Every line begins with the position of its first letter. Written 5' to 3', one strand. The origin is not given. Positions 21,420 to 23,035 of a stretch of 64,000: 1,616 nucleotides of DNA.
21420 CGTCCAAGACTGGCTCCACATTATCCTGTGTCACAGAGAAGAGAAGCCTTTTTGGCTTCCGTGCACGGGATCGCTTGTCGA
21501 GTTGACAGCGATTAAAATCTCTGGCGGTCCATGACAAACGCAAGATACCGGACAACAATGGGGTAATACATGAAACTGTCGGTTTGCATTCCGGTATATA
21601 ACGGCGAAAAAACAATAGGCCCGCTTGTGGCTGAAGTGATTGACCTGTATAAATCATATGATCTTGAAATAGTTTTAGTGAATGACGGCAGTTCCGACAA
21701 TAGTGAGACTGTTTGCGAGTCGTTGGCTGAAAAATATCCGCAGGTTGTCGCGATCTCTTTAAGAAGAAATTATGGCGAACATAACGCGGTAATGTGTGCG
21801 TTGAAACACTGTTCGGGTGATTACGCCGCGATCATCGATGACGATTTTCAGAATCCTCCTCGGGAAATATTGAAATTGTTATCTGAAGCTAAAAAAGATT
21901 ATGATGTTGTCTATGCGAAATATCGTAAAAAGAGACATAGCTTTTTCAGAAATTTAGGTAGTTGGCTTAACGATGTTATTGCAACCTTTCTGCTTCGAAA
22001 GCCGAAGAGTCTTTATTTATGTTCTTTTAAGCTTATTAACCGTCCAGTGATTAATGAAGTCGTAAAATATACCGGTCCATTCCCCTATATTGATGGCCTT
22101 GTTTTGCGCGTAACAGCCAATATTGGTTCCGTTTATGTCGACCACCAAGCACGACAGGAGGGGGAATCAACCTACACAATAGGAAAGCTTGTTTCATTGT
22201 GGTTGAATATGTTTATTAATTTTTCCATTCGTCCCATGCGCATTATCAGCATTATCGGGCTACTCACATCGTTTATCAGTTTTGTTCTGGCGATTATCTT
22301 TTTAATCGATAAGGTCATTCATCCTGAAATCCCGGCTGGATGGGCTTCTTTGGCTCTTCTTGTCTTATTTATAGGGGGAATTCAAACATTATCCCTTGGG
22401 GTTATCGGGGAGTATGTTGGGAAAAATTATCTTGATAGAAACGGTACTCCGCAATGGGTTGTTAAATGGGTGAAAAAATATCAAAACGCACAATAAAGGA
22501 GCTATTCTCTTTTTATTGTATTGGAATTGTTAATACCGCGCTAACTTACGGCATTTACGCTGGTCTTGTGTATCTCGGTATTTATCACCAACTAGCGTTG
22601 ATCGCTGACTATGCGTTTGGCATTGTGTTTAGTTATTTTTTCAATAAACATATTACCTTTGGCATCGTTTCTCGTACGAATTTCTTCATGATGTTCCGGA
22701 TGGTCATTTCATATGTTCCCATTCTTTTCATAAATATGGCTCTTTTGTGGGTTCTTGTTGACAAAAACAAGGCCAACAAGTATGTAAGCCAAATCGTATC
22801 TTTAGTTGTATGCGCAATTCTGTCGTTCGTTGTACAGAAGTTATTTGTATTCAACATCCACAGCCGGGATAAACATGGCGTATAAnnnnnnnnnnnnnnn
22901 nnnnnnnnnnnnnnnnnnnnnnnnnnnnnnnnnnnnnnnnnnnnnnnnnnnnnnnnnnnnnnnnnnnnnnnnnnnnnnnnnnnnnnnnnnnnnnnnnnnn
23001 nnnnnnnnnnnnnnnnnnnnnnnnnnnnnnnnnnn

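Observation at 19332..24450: Low-GC five-gene island: 3-amino-3,6-dideoxyhexose synthesis coupled to a GtrA/GtrB/GT-C lipid-carrier glycosylation set, without an N-acyltransferase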

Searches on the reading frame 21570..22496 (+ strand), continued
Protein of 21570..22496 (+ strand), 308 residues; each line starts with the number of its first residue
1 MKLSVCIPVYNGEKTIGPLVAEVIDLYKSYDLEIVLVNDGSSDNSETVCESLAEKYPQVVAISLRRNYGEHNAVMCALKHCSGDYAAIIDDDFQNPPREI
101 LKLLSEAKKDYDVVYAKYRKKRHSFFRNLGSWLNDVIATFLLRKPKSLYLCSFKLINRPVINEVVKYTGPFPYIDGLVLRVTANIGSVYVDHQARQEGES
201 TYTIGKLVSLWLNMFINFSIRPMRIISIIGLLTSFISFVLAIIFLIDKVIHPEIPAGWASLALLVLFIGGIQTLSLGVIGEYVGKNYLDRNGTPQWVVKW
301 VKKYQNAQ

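Call 80: search_protein_families(library=ncbifam, proteins=[L027:8279-9043:+, L025:8228-9031:+, L084:7922-8662:+, L077:8275-9090:+, L076:7914-8672:+, L035:4129-4878:+], max_evalue=0.001)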
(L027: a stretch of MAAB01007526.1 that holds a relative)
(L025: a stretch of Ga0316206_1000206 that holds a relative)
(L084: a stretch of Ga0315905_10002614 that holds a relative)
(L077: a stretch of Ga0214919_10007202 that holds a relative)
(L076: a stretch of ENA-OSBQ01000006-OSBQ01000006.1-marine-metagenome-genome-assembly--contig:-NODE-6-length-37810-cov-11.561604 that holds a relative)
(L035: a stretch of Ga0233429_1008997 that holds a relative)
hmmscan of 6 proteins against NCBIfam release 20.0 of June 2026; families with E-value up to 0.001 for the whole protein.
L027:8279-9043:+ (254 aa): 20 families
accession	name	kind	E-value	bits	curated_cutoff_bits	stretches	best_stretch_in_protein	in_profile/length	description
TIGR02072.1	BioC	equivalog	3.3e-10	40.2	184.95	1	28-137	23-133/244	malonyl-ACP O-methyltransferase BioC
NF008686.0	PRK11705.1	equivalog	5.5e-09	35.5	400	1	27-137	156-266/383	cyclopropane fatty acyl phospholipid synthase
TIGR02021.1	BchM-ChlM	equivalog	6.1e-09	35.6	158.9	1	23-148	39-166/218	magnesium protoporphyrin IX methyltransferase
TIGR02081.1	metW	equivalog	3.1e-08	33.4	189.5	1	39-150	13-121/194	methionine biosynthesis protein MetW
NF010703.0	PRK14103.1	equivalog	3.4e-08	33.2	320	1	26-140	20-128/256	trans-aconitate 2-methyltransferase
NF043040.1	corrin_prot_MT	hypoth_equivalog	5.4e-08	32.5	180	1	31-136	33-147/216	corrinoid protein-associated methyltransferase CpaM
NF045667.1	MTase_DVU1556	equivalog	6.4e-08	32.3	155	1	39-136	22-119/213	DVU_1556 family methyltransferase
NF049952.1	23rRNACMtaseTlyA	equivalog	2e-06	27.5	250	1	27-156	65-190/236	23S rRNA (cytidine-2'-O)-methyltransferase TlyA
TIGR01983.1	UbiG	equivalog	4.3e-06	26.2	102.95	1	32-136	42-151/228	bifunctional 2-polyprenyl-6-hydroxyphenol methylase/3-demethylubiquinol 3-O-methyltransferase UbiG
NF008300.0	PRK11088.1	equivalog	1.8e-05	24.4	303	1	17-80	63-130/272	23S rRNA (guanine(745)-N(1))-methyltransferase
NF011529.0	PRK14968.1-3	equivalog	3.3e-05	23.4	162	1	32-107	27-106/198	putative methyltransferase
NF008992.0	PRK12335.1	equivalog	4e-05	22.9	303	1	21-134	107-221/289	SAM-dependent methyltransferase TehB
TIGR04345.1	ovoA_Cterm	equivalog_domain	5.2e-05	22.9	170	0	22-79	27-80/242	putative 4-mercaptohistidine N1-methyltransferase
TIGR03534.1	RF_mod_PrmC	equivalog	8.7e-05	22.1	199.1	1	27-106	76-163/253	peptide chain release factor N(5)-glutamine methyltransferase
TIGR04074.1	bacter_Hen1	equivalog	0.00012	20.7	340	1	22-81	264-325/462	3' terminal RNA ribose 2'-O-methyltransferase Hen1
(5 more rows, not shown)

L025:8228-9031:+ (267 aa): 20 families
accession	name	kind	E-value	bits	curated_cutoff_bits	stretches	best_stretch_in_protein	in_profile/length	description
TIGR02072.1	BioC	equivalog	1.4e-13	51.2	184.95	1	49-191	27-174/244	malonyl-ACP O-methyltransferase BioC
TIGR02021.1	BchM-ChlM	equivalog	2.4e-11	43.5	158.9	1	47-144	46-144/218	magnesium protoporphyrin IX methyltransferase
NF043040.1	corrin_prot_MT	hypoth_equivalog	1.5e-10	40.9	180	1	49-155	34-147/216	corrinoid protein-associated methyltransferase CpaM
NF008992.0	PRK12335.1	equivalog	5.9e-10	38.8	303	1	51-155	120-223/289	SAM-dependent methyltransferase TehB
NF010703.0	PRK14103.1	equivalog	7.2e-10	38.7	320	1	56-177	29-147/256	trans-aconitate 2-methyltransferase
TIGR02081.1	metW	equivalog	1.4e-09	37.8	189.5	1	56-142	13-97/194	methionine biosynthesis protein MetW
TIGR01983.1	UbiG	equivalog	3.9e-08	32.9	102.95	1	54-155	47-151/228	bifunctional 2-polyprenyl-6-hydroxyphenol methylase/3-demethylubiquinol 3-O-methyltransferase UbiG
TIGR00477.1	tehB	equivalog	1e-07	31.5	219.5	1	57-154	74-173/238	tellurite resistance methyltransferase TehB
NF045667.1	MTase_DVU1556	equivalog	9.7e-07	28.4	155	1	55-155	21-119/213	DVU_1556 family methyltransferase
NF008405.0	PRK11207.1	equivalog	5e-06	26.1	218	1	56-153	30-130/198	tellurite resistance methyltransferase TehB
NF040703.1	cyclopro_CfaB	exception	5.6e-06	25.4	650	1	57-154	160-262/393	C17 cyclopropane fatty acid synthase CfaB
NF008686.0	PRK11705.1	equivalog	8e-06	25.1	400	1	56-155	167-265/383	cyclopropane fatty acyl phospholipid synthase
TIGR04345.1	ovoA_Cterm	equivalog_domain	2.7e-05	23.8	170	0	53-96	38-80/242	putative 4-mercaptohistidine N1-methyltransferase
NF053839.1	CPFASynBruc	equivalog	9.6e-05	21.5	600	1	55-154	173-275/410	cyclopropane fatty acid synthase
NF004851.0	PRK06202.1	equivalog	0.00039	19.9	243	1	55-142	59-153/237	hypothetical protein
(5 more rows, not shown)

L084:7922-8662:+ (246 aa): 17 families
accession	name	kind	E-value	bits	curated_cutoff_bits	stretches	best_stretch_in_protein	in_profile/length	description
NF010703.0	PRK14103.1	equivalog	1.2e-13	51.1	320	1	16-138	7-128/256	trans-aconitate 2-methyltransferase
NF002463.0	PRK01683.1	equivalog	3.8e-10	39.8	297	1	31-153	25-146/258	trans-aconitate 2-methyltransferase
TIGR02072.1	BioC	equivalog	1.2e-09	38.3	184.95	1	30-150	26-148/244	malonyl-ACP O-methyltransferase BioC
NF045667.1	MTase_DVU1556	equivalog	4.5e-08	32.8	155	1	32-134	17-119/213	DVU_1556 family methyltransferase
TIGR02081.1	metW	equivalog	5.3e-08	32.6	189.5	1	31-151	7-124/194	methionine biosynthesis protein MetW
TIGR01983.1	UbiG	equivalog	1.2e-07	31.3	102.95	1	37-134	49-151/228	bifunctional 2-polyprenyl-6-hydroxyphenol methylase/3-demethylubiquinol 3-O-methyltransferase UbiG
NF043040.1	corrin_prot_MT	hypoth_equivalog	1.3e-06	28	180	1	33-134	36-147/216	corrinoid protein-associated methyltransferase CpaM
TIGR02021.1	BchM-ChlM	equivalog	1.9e-06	27.5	158.9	1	26-122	44-143/218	magnesium protoporphyrin IX methyltransferase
NF008992.0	PRK12335.1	equivalog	2.7e-06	26.7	303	1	32-131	117-220/289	SAM-dependent methyltransferase TehB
NF008686.0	PRK11705.1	equivalog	2.3e-05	23.6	400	1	32-135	162-266/383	cyclopropane fatty acyl phospholipid synthase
TIGR04345.1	ovoA_Cterm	equivalog_domain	3.7e-05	23.4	170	0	96-137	133-172/242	putative 4-mercaptohistidine N1-methyltransferase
NF049952.1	23rRNACMtaseTlyA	equivalog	3.8e-05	23.3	250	1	30-155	71-194/236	23S rRNA (cytidine-2'-O)-methyltransferase TlyA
NF011650.0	PRK15068.1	equivalog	0.00011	21.2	209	1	40-156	125-244/324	tRNA 5-methoxyuridine(34)/uridine 5-oxyacetic acid(34) synthase CmoB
NF001244.0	PRK00216.1-5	equivalog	0.00019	20.8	216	1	33-172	44-187/236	bifunctional demethylmenaquinone methyltransferase/2-methoxy-6-polyprenyl-1,4-benzoquinol methylase UbiE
TIGR00478.1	tly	subfamily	0.00076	18.9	185.8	0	28-151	65-190/228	TlyA family rRNA (cytidine-2'-O)-methyltransferase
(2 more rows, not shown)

L077:8275-9090:+ (271 aa): 16 families
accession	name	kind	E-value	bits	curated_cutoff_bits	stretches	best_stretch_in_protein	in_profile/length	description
NF043040.1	corrin_prot_MT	hypoth_equivalog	4.9e-08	32.7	180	1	57-162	42-154/216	corrinoid protein-associated methyltransferase CpaM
TIGR02021.1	BchM-ChlM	equivalog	6.9e-08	32.2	158.9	1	39-167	39-166/218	magnesium protoporphyrin IX methyltransferase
TIGR02081.1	metW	equivalog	4.2e-07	29.7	189.5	1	57-128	14-85/194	methionine biosynthesis protein MetW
NF045667.1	MTase_DVU1556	equivalog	8.7e-07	28.6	155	1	50-155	16-119/213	DVU_1556 family methyltransferase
TIGR02072.1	BioC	equivalog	1.3e-05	25.1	184.95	1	49-163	27-140/244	malonyl-ACP O-methyltransferase BioC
NF045825.1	FAmtase_mtf2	equivalog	2e-05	24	400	1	59-155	61-158/248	fatty-acid O-methyltransferase Mtf2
NF053839.1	CPFASynBruc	equivalog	5.6e-05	22.3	600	1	52-156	170-277/410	cyclopropane fatty acid synthase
NF045823.1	PthPhpthDimycoMt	equivalog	8.6e-05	21.8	300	1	59-155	69-166/256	phthiotriol/phenolphthiotriol dimycocerosates methyltransferase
NF041537.1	ArsM_AhpD_UU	exception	0.00015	20.7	510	1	59-156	79-181/345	arsenite methyltransferase/AhpD domain selenoprotein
NF004851.0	PRK06202.1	equivalog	0.00016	21.2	243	1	32-146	43-157/237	hypothetical protein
TIGR00536.1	hemK_fam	subfamily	0.00034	19.8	115.5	1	58-123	116-179/286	HemK family protein methyltransferase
TIGR01983.1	UbiG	equivalog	0.00037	19.9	102.95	1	53-156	46-152/228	bifunctional 2-polyprenyl-6-hydroxyphenol methylase/3-demethylubiquinol 3-O-methyltransferase UbiG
NF041675.1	sarc_dimgly_tmase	equivalog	0.00063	19.8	550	0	49-159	59-173/278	sarcosine/dimethylglycine N-methyltransferase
NF041536.1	ArsM_DUF2284_UU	exception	0.00077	17.9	575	0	58-157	78-182/459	arsenite methyltransferase/DUF2284 domain selenoprotein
TIGR03534.1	RF_mod_PrmC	equivalog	0.00078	19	199.1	0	57-104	89-137/253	peptide chain release factor N(5)-glutamine methyltransferase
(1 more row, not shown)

L076:7914-8672:+ (252 aa): 25 families
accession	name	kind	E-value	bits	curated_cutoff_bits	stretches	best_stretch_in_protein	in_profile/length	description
TIGR02072.1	BioC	equivalog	1.1e-10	41.7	184.95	1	4-149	5-143/244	malonyl-ACP O-methyltransferase BioC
NF045667.1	MTase_DVU1556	equivalog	4.2e-10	39.4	155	1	38-138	21-119/213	DVU_1556 family methyltransferase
NF043040.1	corrin_prot_MT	hypoth_equivalog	2.2e-09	37.1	180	1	29-137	31-146/216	corrinoid protein-associated methyltransferase CpaM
TIGR02021.1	BchM-ChlM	equivalog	2.3e-08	33.7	158.9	1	39-127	54-144/218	magnesium protoporphyrin IX methyltransferase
NF010703.0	PRK14103.1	equivalog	2.1e-07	30.6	320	1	33-141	23-127/256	trans-aconitate 2-methyltransferase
NF008992.0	PRK12335.1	equivalog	2.3e-07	30.2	303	1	37-138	120-223/289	SAM-dependent methyltransferase TehB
TIGR02081.1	metW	equivalog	4.9e-07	29.5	189.5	1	40-141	14-110/194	methionine biosynthesis protein MetW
TIGR01983.1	UbiG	equivalog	1.9e-06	27.4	102.95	1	38-138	48-151/228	bifunctional 2-polyprenyl-6-hydroxyphenol methylase/3-demethylubiquinol 3-O-methyltransferase UbiG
NF045649.1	2X_seleno_MduS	exception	1.9e-06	27.1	380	1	25-138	27-147/338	methyltransferase domain-containing selenoprotein MduS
TIGR03534.1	RF_mod_PrmC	equivalog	2e-06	27.5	199.1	1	26-108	75-163/253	peptide chain release factor N(5)-glutamine methyltransferase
NF007610.0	PRK10258.1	equivalog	2.4e-06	27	342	1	32-136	34-136/251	malonyl-ACP O-methyltransferase BioC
TIGR00477.1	tehB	equivalog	2.6e-06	27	219.5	1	42-137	76-173/238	tellurite resistance methyltransferase TehB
NF008405.0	PRK11207.1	equivalog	8.6e-06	25.3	218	1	40-137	31-131/198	tellurite resistance methyltransferase TehB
NF045823.1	PthPhpthDimycoMt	equivalog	2.2e-05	23.7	300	1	42-135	69-163/256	phthiotriol/phenolphthiotriol dimycocerosates methyltransferase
NF011529.0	PRK14968.1-3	equivalog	2.5e-05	23.8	162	1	32-84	27-78/198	putative methyltransferase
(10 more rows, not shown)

L035:4129-4878:+ (249 aa): 16 families
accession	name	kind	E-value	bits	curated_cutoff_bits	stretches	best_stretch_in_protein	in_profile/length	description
TIGR02072.1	BioC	equivalog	9.8e-12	45.2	184.95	1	30-148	25-144/244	malonyl-ACP O-methyltransferase BioC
TIGR02021.1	BchM-ChlM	equivalog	1.6e-09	37.5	158.9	1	28-171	44-188/218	magnesium protoporphyrin IX methyltransferase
TIGR02081.1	metW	equivalog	3.2e-09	36.6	189.5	1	42-144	16-115/194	methionine biosynthesis protein MetW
NF010703.0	PRK14103.1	equivalog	2.8e-08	33.5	320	1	42-140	32-128/256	trans-aconitate 2-methyltransferase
NF045667.1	MTase_DVU1556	equivalog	3.9e-08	33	155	1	42-136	25-119/213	DVU_1556 family methyltransferase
NF043040.1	corrin_prot_MT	hypoth_equivalog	1.9e-07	30.7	180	1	35-136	37-147/216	corrinoid protein-associated methyltransferase CpaM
NF049952.1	23rRNACMtaseTlyA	equivalog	5.5e-07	29.3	250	1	13-166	48-198/236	23S rRNA (cytidine-2'-O)-methyltransferase TlyA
TIGR01983.1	UbiG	equivalog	2.2e-06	27.1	102.95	1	32-135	42-150/228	bifunctional 2-polyprenyl-6-hydroxyphenol methylase/3-demethylubiquinol 3-O-methyltransferase UbiG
NF001244.0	PRK00216.1-5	equivalog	4.6e-06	26.1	216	1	31-137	40-155/236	bifunctional demethylmenaquinone methyltransferase/2-methoxy-6-polyprenyl-1,4-benzoquinol methylase UbiE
NF008686.0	PRK11705.1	equivalog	1.3e-05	24.4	400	1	33-137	160-266/383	cyclopropane fatty acyl phospholipid synthase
NF008992.0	PRK12335.1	equivalog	2.2e-05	23.8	303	1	39-135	122-222/289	SAM-dependent methyltransferase TehB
TIGR01934.1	MenG_MenH_UbiE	subfamily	2.8e-05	23.5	158.35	1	36-136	36-142/223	ubiquinone/menaquinone biosynthesis methyltransferase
NF011529.0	PRK14968.1-3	equivalog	4.3e-05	23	162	1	39-106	34-105/198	putative methyltransferase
TIGR04074.1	bacter_Hen1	equivalog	0.00028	19.5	340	1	12-81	254-325/462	3' terminal RNA ribose 2'-O-methyltransferase Hen1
NF007610.0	PRK10258.1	equivalog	0.00062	19.2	342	1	42-134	45-136/251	malonyl-ACP O-methyltransferase BioC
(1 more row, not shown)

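Call 87: search_protein_families(library=pfam, proteins=[L027:4604-5536:+, L025:3682-4656:+, L027:2209-2946:+, L028:14-703:+, L025:11711-12646:+, L040:4349-5329:+, L035:4902-5981:+, L030:41-1087:+, L025:1294-2328:+, L076:2145-3251:+], max_evalue=0.001)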
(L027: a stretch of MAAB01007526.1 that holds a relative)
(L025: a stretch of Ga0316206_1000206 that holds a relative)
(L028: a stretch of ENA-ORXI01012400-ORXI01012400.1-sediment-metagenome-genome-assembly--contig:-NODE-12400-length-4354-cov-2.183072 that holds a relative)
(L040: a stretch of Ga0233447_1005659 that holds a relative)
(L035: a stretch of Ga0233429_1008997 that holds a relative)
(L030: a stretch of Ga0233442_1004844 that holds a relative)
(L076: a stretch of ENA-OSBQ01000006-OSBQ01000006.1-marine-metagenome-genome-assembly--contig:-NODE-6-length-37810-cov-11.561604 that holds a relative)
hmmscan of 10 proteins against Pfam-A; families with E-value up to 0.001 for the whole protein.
L027:4604-5536:+ (310 aa): 2 families
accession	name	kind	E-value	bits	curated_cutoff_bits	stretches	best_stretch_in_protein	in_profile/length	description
PF00535.33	Glycos_transf_2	-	2.5e-21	76.8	23.3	1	7-163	2-165/168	Glycosyl transferase family 2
PF13641.12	Glyco_tranf_2_3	-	1.4e-06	28.9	27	1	5-109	3-119/230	Glycosyltransferase like family 2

L025:3682-4656:+ (324 aa): 1 family
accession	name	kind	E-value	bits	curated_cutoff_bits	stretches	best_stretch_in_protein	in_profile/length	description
PF00535.33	Glycos_transf_2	-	7.7e-16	58.9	23.3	1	18-178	2-164/168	Glycosyl transferase family 2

L027:2209-2946:+ (245 aa): 1 family
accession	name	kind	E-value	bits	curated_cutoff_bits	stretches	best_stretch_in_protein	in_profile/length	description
PF00535.33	Glycos_transf_2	-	7.7e-20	71.9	23.3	1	7-157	2-145/168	Glycosyl transferase family 2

L028:14-703:+ (229 aa): 1 family
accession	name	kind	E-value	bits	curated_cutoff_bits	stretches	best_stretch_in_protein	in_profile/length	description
PF00535.33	Glycos_transf_2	-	5.9e-06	26.8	23.3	1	2-83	85-166/168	Glycosyl transferase family 2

L025:11711-12646:+ (311 aa): 1 family
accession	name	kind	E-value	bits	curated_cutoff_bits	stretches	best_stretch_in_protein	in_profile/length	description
PF03706.18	LPG_synthase_TM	-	1.4e-39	136.8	33.4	1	7-290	2-300/302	Lysylphosphatidylglycerol synthase TM region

L040:4349-5329:+ (326 aa): 1 family
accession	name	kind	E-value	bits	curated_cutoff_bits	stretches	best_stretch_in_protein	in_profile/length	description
PF05050.19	Methyltransf_21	-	1.1e-14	55.4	22.7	1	115-291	1-173/173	Methyltransferase FkbM domain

L035:4902-5981:+ (359 aa): 10 families
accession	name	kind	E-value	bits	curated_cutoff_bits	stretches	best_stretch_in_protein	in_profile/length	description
PF02719.21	Polysacc_synt_2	-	8.6e-102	340.7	20.2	1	23-297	1-291/293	Polysaccharide biosynthesis protein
PF01370.27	Epimerase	-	2.3e-25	89.9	20.9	1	24-236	2-236/240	NAD dependent epimerase/dehydratase family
PF08485.16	Polysacc_syn_2C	-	9.8e-19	67.2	25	1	300-347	1-48/48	Polysaccharide biosynthesis protein C-terminal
PF01073.25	3Beta_HSD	-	7.8e-18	64.9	22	1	24-146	1-122/280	3-beta hydroxysteroid dehydrogenase/isomerase family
PF16363.11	GDP_Man_Dehyd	-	3e-16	60.2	27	1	24-251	1-260/332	GDP-mannose 4,6 dehydratase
PF13460.12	NAD_binding_10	-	9.2e-11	42.4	27.2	1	27-166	1-126/184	NAD(P)H-binding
PF05368.20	NmrA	-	1e-09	38.8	27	1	20-212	2-183/298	NmrA-like family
PF04321.23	RmlD_sub_bind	-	2.1e-08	34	27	1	23-142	3-103/287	RmlD substrate binding domain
PF07993.18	NAD_binding_4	-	6.6e-08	32.4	20.1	1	25-158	1-154/258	Male sterility protein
PF01488.26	Shikimate_DH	-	0.00067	20.2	24.3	0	13-100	6-86/138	Shikimate / quinate 5-dehydrogenase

L030:41-1087:+ (348 aa): 1 family
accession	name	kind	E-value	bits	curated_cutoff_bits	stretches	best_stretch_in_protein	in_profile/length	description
PF01008.23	IF-2B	-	7.1e-93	311.3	22.4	1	47-333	2-278/280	Initiation factor 2 subunit family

L025:1294-2328:+ (344 aa): 4 families
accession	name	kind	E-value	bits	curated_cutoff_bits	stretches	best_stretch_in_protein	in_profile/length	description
PF16363.11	GDP_Man_Dehyd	-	2.3e-142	474.8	27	1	5-330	1-332/332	GDP-mannose 4,6 dehydratase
PF01370.27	Epimerase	-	2.6e-70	237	20.9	1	5-245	2-239/240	NAD dependent epimerase/dehydratase family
PF04321.23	RmlD_sub_bind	-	2.2e-09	37.2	27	1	4-176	3-150/287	RmlD substrate binding domain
PF05368.20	NmrA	-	7e-05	23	27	1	2-69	3-65/298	NmrA-like family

L076:2145-3251:+ (368 aa): 4 families
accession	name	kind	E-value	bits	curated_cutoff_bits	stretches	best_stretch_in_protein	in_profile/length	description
PF01262.27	AlaDh_PNT_C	-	1.1e-83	280.4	23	1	141-352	1-213/214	Alanine dehydrogenase/PNT, C-terminal domain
PF05222.21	AlaDh_PNT_N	-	1.2e-47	162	30.4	1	4-137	1-136/136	Alanine dehydrogenase/PNT, N-terminal domain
PF02826.25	2-Hacid_dh_C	-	4.4e-06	26.6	25.1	1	167-268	35-127/178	D-isomer specific 2-hydroxyacid dehydrogenase, NAD binding domain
PF01488.26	Shikimate_DH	-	3.4e-05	24.4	24.3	1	167-291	11-133/138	Shikimate / quinate 5-dehydrogenase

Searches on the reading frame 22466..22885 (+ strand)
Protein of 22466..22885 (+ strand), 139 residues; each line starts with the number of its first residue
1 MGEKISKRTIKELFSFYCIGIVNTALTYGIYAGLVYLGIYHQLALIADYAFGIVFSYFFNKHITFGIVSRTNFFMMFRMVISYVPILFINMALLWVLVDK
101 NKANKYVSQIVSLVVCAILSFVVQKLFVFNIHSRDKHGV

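Call 5: search_protein_families(library=pfam, proteins=[window:22466-22885:+], max_evalue=0.01)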
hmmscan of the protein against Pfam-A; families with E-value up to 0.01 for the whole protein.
window:22466-22885:+ (139 aa): 1 family
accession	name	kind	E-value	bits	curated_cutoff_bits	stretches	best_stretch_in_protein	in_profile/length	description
PF04138.20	GtrA_DPMS_TM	-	5.1e-18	65.8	26.1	1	16-129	2-117/117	GtrA/DPMS, transmembrane domain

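Call 6: search_protein_families(library=ncbifam, proteins=[window:22466-22885:+], max_evalue=0.01)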
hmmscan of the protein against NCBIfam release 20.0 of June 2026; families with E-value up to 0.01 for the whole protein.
window:22466-22885:+ (139 aa): 0 families
